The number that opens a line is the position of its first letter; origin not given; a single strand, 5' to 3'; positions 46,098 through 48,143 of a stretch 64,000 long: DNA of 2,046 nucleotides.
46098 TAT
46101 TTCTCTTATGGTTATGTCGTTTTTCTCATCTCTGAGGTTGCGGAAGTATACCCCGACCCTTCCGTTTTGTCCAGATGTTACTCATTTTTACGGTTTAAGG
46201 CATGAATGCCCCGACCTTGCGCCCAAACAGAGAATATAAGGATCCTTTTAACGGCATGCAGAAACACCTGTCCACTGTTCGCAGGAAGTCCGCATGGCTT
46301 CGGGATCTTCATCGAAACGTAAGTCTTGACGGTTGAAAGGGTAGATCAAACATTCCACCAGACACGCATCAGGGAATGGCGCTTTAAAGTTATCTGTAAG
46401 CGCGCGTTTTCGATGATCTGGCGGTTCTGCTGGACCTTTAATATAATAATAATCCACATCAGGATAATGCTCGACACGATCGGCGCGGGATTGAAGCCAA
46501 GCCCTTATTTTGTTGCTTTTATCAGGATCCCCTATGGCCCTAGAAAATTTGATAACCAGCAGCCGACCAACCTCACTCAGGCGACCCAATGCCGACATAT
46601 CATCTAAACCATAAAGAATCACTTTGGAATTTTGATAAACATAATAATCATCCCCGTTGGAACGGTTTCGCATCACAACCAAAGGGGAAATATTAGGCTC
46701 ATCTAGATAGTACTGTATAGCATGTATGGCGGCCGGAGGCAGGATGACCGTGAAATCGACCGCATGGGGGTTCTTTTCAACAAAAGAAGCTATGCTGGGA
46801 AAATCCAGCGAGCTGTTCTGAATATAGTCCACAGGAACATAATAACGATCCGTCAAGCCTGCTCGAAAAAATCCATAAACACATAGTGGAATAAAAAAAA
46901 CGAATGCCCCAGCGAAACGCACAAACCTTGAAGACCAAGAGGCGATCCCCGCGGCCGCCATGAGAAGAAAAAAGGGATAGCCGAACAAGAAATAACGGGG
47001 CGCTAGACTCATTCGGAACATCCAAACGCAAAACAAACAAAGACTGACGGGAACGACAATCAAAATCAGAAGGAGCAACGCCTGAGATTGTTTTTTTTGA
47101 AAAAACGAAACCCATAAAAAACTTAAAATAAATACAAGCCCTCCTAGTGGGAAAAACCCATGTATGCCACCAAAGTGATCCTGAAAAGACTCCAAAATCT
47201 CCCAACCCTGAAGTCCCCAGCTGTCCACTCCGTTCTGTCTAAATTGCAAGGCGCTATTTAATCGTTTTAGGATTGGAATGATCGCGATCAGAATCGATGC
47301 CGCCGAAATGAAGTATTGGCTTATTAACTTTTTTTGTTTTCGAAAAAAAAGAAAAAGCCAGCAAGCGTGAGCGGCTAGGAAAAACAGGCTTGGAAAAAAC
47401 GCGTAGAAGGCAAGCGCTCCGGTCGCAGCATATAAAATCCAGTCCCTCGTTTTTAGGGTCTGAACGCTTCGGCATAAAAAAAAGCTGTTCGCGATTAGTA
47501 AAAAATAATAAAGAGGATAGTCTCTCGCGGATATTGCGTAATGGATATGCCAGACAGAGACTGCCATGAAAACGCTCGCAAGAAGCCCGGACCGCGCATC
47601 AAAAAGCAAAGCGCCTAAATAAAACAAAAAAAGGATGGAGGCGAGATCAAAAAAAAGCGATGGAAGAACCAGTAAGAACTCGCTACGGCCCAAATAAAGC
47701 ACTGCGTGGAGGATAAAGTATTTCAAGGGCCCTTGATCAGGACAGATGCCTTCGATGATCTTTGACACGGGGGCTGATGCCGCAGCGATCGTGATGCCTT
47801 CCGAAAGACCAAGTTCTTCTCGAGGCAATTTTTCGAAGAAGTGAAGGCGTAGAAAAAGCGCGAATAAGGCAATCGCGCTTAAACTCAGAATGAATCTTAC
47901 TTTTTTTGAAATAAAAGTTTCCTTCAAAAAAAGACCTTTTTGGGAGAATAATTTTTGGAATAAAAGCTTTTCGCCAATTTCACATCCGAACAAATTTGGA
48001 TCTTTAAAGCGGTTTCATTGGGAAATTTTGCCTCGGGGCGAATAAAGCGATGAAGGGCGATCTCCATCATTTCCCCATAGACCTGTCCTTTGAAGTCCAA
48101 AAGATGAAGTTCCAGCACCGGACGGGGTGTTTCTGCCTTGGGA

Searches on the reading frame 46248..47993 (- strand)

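Call 64: search_protein_families(library=pfam, proteins=[window:46248-47993:-], max_evalue=0.001)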
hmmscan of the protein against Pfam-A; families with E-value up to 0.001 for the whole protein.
window:46248-47993:- (581 aa): 1 family
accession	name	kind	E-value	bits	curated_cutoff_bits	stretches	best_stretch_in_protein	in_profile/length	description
PF13231.12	PMT_2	-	1.1e-08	35.8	26.1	1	86-239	1-152/160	Dolichyl-phosphate-mannose-protein mannosyltransferase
